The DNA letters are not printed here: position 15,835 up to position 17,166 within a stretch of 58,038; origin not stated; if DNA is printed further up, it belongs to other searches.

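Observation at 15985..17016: Intein in QueE at the third cysteine of the radical-SAM CX3CX2C motif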

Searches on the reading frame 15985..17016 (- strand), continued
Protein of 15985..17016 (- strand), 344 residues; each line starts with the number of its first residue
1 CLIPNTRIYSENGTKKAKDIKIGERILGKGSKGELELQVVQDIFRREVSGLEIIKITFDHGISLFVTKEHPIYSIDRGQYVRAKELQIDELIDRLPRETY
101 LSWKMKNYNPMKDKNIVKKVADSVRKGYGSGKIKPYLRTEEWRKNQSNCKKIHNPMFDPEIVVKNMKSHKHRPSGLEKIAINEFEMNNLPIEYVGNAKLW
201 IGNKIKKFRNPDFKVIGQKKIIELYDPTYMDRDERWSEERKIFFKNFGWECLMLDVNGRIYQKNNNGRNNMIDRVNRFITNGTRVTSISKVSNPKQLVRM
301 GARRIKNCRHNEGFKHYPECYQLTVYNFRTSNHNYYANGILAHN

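Call 81: search_protein_families(library=ncbifam, proteins=[P0255, P0267, P0331, P0340, P0345, P0333, P0368, P0283, P0305, P0247], max_evalue=0.00001)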
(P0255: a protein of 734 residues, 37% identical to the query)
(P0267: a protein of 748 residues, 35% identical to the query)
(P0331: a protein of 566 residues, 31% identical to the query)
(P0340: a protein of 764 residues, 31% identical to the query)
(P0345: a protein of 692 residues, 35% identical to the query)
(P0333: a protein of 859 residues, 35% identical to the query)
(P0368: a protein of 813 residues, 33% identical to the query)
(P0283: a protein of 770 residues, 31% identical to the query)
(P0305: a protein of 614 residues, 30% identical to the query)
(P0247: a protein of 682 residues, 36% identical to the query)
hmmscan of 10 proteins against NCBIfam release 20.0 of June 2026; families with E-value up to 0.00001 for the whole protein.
P0255 (734 aa): 23 families
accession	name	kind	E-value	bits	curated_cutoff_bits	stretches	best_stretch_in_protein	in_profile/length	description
TIGR04053.2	TIGR04053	equivalog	6.8e-13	48.6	395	1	456-580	55-182/366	TIGR04053 family radical SAM/SPASM domain-containing protein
NF038283.1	viperin_w_prok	equivalog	1.7e-12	47.1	180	1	430-585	19-192/281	viperin family antiviral radical SAM protein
TIGR04545.1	rSAM_ahbD_hemeb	equivalog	1.4e-10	41.2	500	1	444-578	33-169/339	heme b synthase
TIGR04317.1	W_rSAM_matur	equivalog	7.3e-10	38.5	380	1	440-611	35-211/349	tungsten cofactor oxidoreductase radical SAM maturase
TIGR03977.1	rSAM_pair_HxsC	equivalog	8.2e-10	38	267.9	1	461-642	72-261/292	His-Xaa-Ser system radical SAM maturase HxsC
TIGR03961.1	rSAM_PTO1314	hypoth_equivalog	1.1e-09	38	306.05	1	457-578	67-185/332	PTO1314 family radical SAM protein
TIGR02109.1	PQQ_syn_pqqE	equivalog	1.2e-09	37.6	381.35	1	457-592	53-189/358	pyrroloquinoline quinone biosynthesis protein PqqE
TIGR04055.1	rSAM_NirJ2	equivalog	1.9e-09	37.5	500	1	422-576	9-166/326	putative heme d1 biosynthesis radical SAM protein NirJ2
TIGR03972.1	rSAM_TYW1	equivalog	4.3e-09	35.9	317.95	1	464-581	126-245/297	4-demethylwyosine synthase TYW1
TIGR03962.1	mycofact_rSAM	equivalog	2e-08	33.8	265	1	445-578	45-180/339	mycofactocin radical SAM maturase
NF045574.1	sacti_mat_StsB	exception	8.3e-08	31.5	625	1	456-585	140-270/466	StsB family radical SAM/SPASM domain sactipeptide maturase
TIGR04251.1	SCM_rSAM_ScmF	equivalog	1.2e-07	31.5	400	1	435-586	31-184/353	SynChlorMet cassette radical SAM/SPASM protein ScmF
TIGR04466.1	rSAM_BlsE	equivalog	1.2e-07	31.5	400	1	451-569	41-160/327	cytosylglucuronate decarboxylase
TIGR04051.1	rSAM_NirJ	equivalog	1.6e-07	30.6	515.45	0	424-576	13-168/354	heme d1 biosynthesis radical SAM protein NirJ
TIGR02666.1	moaA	equivalog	3.3e-07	29.6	284.05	1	444-587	46-195/336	GTP 3',8-cyclase MoaA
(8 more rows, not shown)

P0267 (748 aa): 25 families
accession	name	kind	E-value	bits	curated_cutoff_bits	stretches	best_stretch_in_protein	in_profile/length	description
TIGR02495.1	NrdG2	equivalog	8.6e-14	51.3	131.15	1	425-566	34-178/193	anaerobic ribonucleoside-triphosphate reductase activating protein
NF038332.1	rSAM_rare_HxsC4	exception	4.9e-12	45.7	500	1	459-732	63-335/335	radical SAM protein HxsC4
NF038283.1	viperin_w_prok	equivalog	1.8e-11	43.7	180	1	452-560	49-169/281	viperin family antiviral radical SAM protein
TIGR04466.1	rSAM_BlsE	equivalog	6.9e-11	42.2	400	1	442-595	34-189/327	cytosylglucuronate decarboxylase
TIGR04317.1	W_rSAM_matur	equivalog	7.8e-11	41.7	380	1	448-584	42-190/349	tungsten cofactor oxidoreductase radical SAM maturase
TIGR04133.1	rSAM_w_lipo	hypoth_equivalog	3.2e-10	39.5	425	1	461-603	78-220/350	TIGR04133 family radical SAM/SPASM protein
TIGR02668.1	moaA_archaeal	equivalog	2.2e-09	36.7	325.25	1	447-592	47-196/303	GTP 3',8-cyclase MoaA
TIGR03972.1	rSAM_TYW1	equivalog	3.7e-09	36.1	317.95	1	465-563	128-230/297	4-demethylwyosine synthase TYW1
TIGR02109.1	PQQ_syn_pqqE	equivalog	7.7e-09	34.9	381.35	1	455-576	52-177/358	pyrroloquinoline quinone biosynthesis protein PqqE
TIGR04347.1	pseudo_SAM_Halo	equivalog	1.9e-08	34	525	1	426-572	54-203/390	TIGR04347 family pseudo-SAM/SPASM protein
TIGR04340.1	rSAM_ACGX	hypoth_equivalog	2e-08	33.9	400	1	454-591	53-192/341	radical SAM/SPASM domain protein, ACGX system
TIGR04053.2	TIGR04053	equivalog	2.9e-08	33.4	395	1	442-572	41-177/366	TIGR04053 family radical SAM/SPASM domain-containing protein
TIGR04051.1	rSAM_NirJ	equivalog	2.9e-08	33.1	515.45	1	438-568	31-163/354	heme d1 biosynthesis radical SAM protein NirJ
TIGR04055.1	rSAM_NirJ2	equivalog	3.4e-08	33.4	500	1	424-568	14-161/326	putative heme d1 biosynthesis radical SAM protein NirJ2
TIGR04545.1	rSAM_ahbD_hemeb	equivalog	3.8e-08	33.2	500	1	441-566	32-160/339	heme b synthase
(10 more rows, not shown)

P0331 (566 aa): 4 families
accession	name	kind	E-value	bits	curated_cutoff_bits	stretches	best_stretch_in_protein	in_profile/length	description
NF005852.0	PRK07773.1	equivalog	1.6e-09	36.7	780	1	36-123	409-500/886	replicative DNA helicase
NF038136.1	rSAM_Rv_intein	exception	6.2e-09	35.3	700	1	10-317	65-335/574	intein-containing Rv2578c family radical SAM protein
NF045703.1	rSAM_Tes_intein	exception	1.7e-07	29.4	1700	0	51-134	205-292/1040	tetraether lipid synthase Tes, intein-containing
NF011418.0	PRK14845.1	equivalog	8e-07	27.2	756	0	66-123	82-140/1049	translation initiation factor IF-2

P0340 (764 aa): 29 families (the best 25 are shown)
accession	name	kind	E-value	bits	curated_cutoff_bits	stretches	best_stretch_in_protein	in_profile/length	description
TIGR03471.1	HpnJ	equivalog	7.3e-50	170.2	577.6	1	538-749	222-424/472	hopanoid biosynthesis associated radical SAM protein HpnJ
TIGR02026.1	BchE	equivalog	1.5e-38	132.9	481.35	2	532-707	210-389/497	magnesium-protoporphyrin IX monomethyl ester anaerobic oxidative cyclase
TIGR04479.1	bcpD_PhpK_rSAM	subfamily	8.1e-36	123.4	600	1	543-711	269-437/504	PhpK family radical SAM P-methyltransferase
TIGR04072.2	rSAM_ladder_B12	equivalog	2.4e-34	118.8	360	2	538-685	204-351/443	lipid biosynthesis B12-binding/radical SAM protein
NF050148.1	rSAM_ApyD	equivalog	2.4e-32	112.2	750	1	538-700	223-388/645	RiPP biosynthesis radical SAM protein ApyD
TIGR04013.1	B12_SAM_MJ_1487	hypoth_equivalog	5.2e-31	107.8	251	2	45-187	26-167/382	TIGR04013 family B12-binding domain/radical SAM domain-containing protein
TIGR03975.1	rSAM_ocin_1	subfamily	2e-28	99.3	281.85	2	535-716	285-465/606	RiPP maturation radical SAM C-methyltransferase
NF038361.1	rSAM_Sden_1168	equivalog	7.7e-26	90.7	575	2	532-699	298-467/560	Sden_1168 family B12-binding radical SAM P-methyltransferase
NF033070.1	rSAM_AprD4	equivalog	8.7e-22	77.6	500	1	537-701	220-386/456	AprD4 family radical SAM diol-dehydratase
TIGR04367.1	HpnR_B12_rSAM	equivalog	4.7e-20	71.6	650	2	23-136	22-138/490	hopanoid C-3 methylase HpnR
TIGR04014.1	B12_SAM_MJ_0865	equivalog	8.3e-20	71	360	1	598-703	251-356/434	methyl-coenzyme M reductase glutamine C-methyltransferase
TIGR04385.1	B12_rSAM_cofa1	equivalog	1.1e-19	71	450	1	538-680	219-361/438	B12 lower ligand biosynthesis radical SAM protein BzaD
NF038136.1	rSAM_Rv_intein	exception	1e-16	61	700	1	173-533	62-336/574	intein-containing Rv2578c family radical SAM protein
NF040542.1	rSAM_RCCLKC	equivalog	1.3e-16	60.8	450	1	546-672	212-339/423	arsinothricin biosynthesis radical SAM protein ArsL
NF033712.0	B12_rSAM_KedN5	subfamily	3.5e-14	52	700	1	47-132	48-134/624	KedN5 family methylcobalamin-dependent radical SAM C-methyltransferase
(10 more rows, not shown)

P0345 (692 aa): 6 families
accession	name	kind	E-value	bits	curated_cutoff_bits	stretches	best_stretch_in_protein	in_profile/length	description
NF038136.1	rSAM_Rv_intein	exception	3.5e-27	95.5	700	2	81-462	56-340/574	intein-containing Rv2578c family radical SAM protein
NF038135.1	rSAM_Rv2578c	equivalog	8e-14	51.4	430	1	550-666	142-259/317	Rv2578c family radical SAM protein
NF033668.1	rSAM_PA0069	hypoth_equivalog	7.6e-11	41.6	360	1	520-661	108-248/348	PA0069 family radical SAM protein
NF011418.0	PRK14845.1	equivalog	6.3e-09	34.2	756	0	130-194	69-131/1049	translation initiation factor IF-2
NF038162.1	RtcB_rel_intein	exception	7.9e-08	30.7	1150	0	100-196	93-190/961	intein-containing RtcB family protein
TIGR01443.1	intein_Cterm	domain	3.2e-06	27.2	15.6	0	436-457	2-24/24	intein C-terminal splicing region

P0333 (859 aa): 24 families
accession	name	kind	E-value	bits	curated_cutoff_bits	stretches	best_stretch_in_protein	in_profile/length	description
TIGR03471.1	HpnJ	equivalog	6.3e-39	134.1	577.6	2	574-827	192-438/472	hopanoid biosynthesis associated radical SAM protein HpnJ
TIGR02026.1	BchE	equivalog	1.2e-28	100.2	481.35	2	558-840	166-446/497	magnesium-protoporphyrin IX monomethyl ester anaerobic oxidative cyclase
TIGR04072.2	rSAM_ladder_B12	equivalog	6.8e-25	87.6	360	2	588-781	185-377/443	lipid biosynthesis B12-binding/radical SAM protein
NF050148.1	rSAM_ApyD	equivalog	3.3e-24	85.2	750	1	591-752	211-364/645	RiPP biosynthesis radical SAM protein ApyD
NF033070.1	rSAM_AprD4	equivalog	4.4e-22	78.6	500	1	589-809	202-419/456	AprD4 family radical SAM diol-dehydratase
TIGR04479.1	bcpD_PhpK_rSAM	subfamily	1.4e-21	76.5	600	1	570-758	226-413/504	PhpK family radical SAM P-methyltransferase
TIGR04014.1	B12_SAM_MJ_0865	equivalog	1.6e-19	70.1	360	1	591-779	172-361/434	methyl-coenzyme M reductase glutamine C-methyltransferase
NF038361.1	rSAM_Sden_1168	equivalog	7.3e-17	61.1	575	1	572-780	271-477/560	Sden_1168 family B12-binding radical SAM P-methyltransferase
TIGR04295.1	B12_rSAM_oligo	hypoth_equivalog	1.1e-16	60.5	400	2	585-778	202-386/422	TIGR04295 family B12-binding domain-containing radical SAM protein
TIGR04428.1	B12_rSAM_trp_MT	equivalog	5.6e-13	48.1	500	1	585-761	218-405/558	tryptophan 2-C-methyltransferase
TIGR04385.1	B12_rSAM_cofa1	equivalog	1.8e-12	47.2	450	1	591-752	203-362/438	B12 lower ligand biosynthesis radical SAM protein BzaD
TIGR04013.1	B12_SAM_MJ_1487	hypoth_equivalog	4.5e-12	45.5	251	1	672-772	250-353/382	TIGR04013 family B12-binding domain/radical SAM domain-containing protein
TIGR03975.1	rSAM_ocin_1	subfamily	1.6e-11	43.4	281.85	1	590-753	276-429/606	RiPP maturation radical SAM C-methyltransferase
NF045585.1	rSAM_slr0320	equivalog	7.2e-11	41.3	775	1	589-758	245-413/511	photosystem II high light acclimation radical SAM protein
TIGR04107.1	rSAM_HutW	equivalog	2.6e-10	39.7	400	1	668-775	133-241/419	heme anaerobic degradation radical SAM methyltransferase ChuW/HutW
TIGR01445.1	intein_Nterm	domain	1.4e-07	32.4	24.5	1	228-302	1-83/83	intein N-terminal splicing region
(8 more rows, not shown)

P0368 (813 aa): 21 families
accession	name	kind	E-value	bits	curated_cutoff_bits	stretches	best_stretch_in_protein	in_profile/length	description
TIGR04479.1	bcpD_PhpK_rSAM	subfamily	1.9e-36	125.5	600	1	566-753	251-436/504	PhpK family radical SAM P-methyltransferase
TIGR03471.1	HpnJ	equivalog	4.9e-33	114.7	577.6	1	566-759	207-398/472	hopanoid biosynthesis associated radical SAM protein HpnJ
TIGR04013.1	B12_SAM_MJ_1487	hypoth_equivalog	1.8e-24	86.3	251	2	63-172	51-165/382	TIGR04013 family B12-binding domain/radical SAM domain-containing protein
TIGR04072.2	rSAM_ladder_B12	equivalog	5.8e-23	81.2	360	1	526-723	154-346/443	lipid biosynthesis B12-binding/radical SAM protein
TIGR02026.1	BchE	equivalog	9.2e-23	80.8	481.35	1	530-762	167-401/497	magnesium-protoporphyrin IX monomethyl ester anaerobic oxidative cyclase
TIGR04014.1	B12_SAM_MJ_0865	equivalog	9.5e-22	77.4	360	1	568-747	172-357/434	methyl-coenzyme M reductase glutamine C-methyltransferase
NF038361.1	rSAM_Sden_1168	equivalog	2.7e-19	69.1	575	1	569-747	295-472/560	Sden_1168 family B12-binding radical SAM P-methyltransferase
TIGR03975.1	rSAM_ocin_1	subfamily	3.4e-18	65.5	281.85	1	553-722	262-426/606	RiPP maturation radical SAM C-methyltransferase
NF050148.1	rSAM_ApyD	equivalog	1.5e-17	63.3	750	1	568-725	211-365/645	RiPP biosynthesis radical SAM protein ApyD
TIGR04385.1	B12_rSAM_cofa1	equivalog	1.8e-15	57.1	450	1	566-724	205-362/438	B12 lower ligand biosynthesis radical SAM protein BzaD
NF033070.1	rSAM_AprD4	equivalog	3.1e-15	56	500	1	592-755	230-397/456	AprD4 family radical SAM diol-dehydratase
TIGR04367.1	HpnR_B12_rSAM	equivalog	4.2e-12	45.4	650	1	567-745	197-370/490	hopanoid C-3 methylase HpnR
TIGR00089.1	TIGR00089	subfamily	5.2e-12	45.3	251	1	623-743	208-335/429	MiaB/RimO family radical SAM methylthiotransferase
TIGR01578.1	MiaB-like-B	hypoth_equivalog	1.2e-10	40.8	314.7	1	666-744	250-330/421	tRNA (N(6)-L-threonylcarbamoyladenosine(37)-C(2))-methylthiotransferase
NF040542.1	rSAM_RCCLKC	equivalog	1.5e-10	40.8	450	1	567-726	191-350/423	arsinothricin biosynthesis radical SAM protein ArsL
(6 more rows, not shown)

P0283 (770 aa): 5 families
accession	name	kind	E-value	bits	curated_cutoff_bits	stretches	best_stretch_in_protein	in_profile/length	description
TIGR00364.1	TIGR00364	equivalog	1.7e-20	73.5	150.3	1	4-184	1-199/201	7-cyano-7-deazaguanine synthase QueC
NF008317.0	PRK11106.1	equivalog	1.2e-09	37.9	378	0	1-59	1-56/231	7-cyano-7-deazaguanine synthase QueC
TIGR01689.1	EcbF-BcbF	subfamily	4.1e-09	36.5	162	1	665-748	4-101/126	capsule biosynthesis phosphatase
TIGR00268.2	TIGR00268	equivalog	2.2e-07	30.4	150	1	1-69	13-80/259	ATP-dependent sacrificial sulfur transferase LarE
NF041925.1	QatC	equivalog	6.5e-06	25.3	280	0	3-64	102-157/398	Qat anti-phage system QueC-like protein QatC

P0305 (614 aa): 1 family
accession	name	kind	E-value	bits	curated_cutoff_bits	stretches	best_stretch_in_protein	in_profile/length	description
NF003159.0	PRK04132.1-4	equivalog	7.5e-06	24.2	999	0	217-282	95-165/852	replication factor C small subunit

P0247 (682 aa): 11 families
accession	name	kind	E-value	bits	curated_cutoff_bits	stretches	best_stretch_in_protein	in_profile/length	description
NF011936.0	PRK15407.1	equivalog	4.6e-59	200.3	423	2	449-680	193-436/440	lipopolysaccharide biosynthesis protein RfbH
TIGR03588.1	PseC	equivalog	2.7e-50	171.4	423.5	2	5-147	17-159/380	UDP-4-amino-4,6-dideoxy-N-acetyl-beta-L-altrosamine transaminase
TIGR04181.1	NHT_00031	hypoth_equivalog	7.5e-47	159.9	420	2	5-145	16-169/359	LegC family aminotransferase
NF008687.0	PRK11706.1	equivalog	1.7e-43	148.8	375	2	17-145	30-154/375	dTDP-4-amino-4,6-dideoxygalactose transaminase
NF008658.2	PRK11658.1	equivalog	3.1e-42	144.6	631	2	5-146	20-157/379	UDP-4-amino-4-deoxy-L-arabinose aminotransferase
TIGR02379.1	ECA_wecE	subfamily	2.1e-37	128.8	434.85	2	16-145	29-154/376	dTDP-4-amino-4,6-dideoxy-D-glucose transaminase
TIGR04427.1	PLP_DesI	equivalog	2.2e-32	112.6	650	1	16-145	50-173/390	dTDP-4-dehydro-6-deoxyglucose aminotransferase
NF052663.1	RtcB_rel_intein2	exception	7.1e-08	31.7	1050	0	144-231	77-168/626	intein-containing RctB family protein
NF004975.0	PRK06348.1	equivalog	1.9e-06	27.1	549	1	60-148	111-206/384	pyridoxal phosphate-dependent aminotransferase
NF004770.0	PRK06108.1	subfamily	2.3e-06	26.7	422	1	20-115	83-175/396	pyridoxal phosphate-dependent aminotransferase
NF005305.0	PRK06836.1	equivalog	5.2e-06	25.9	376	1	20-115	85-175/396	pyridoxal phosphate-dependent aminotransferase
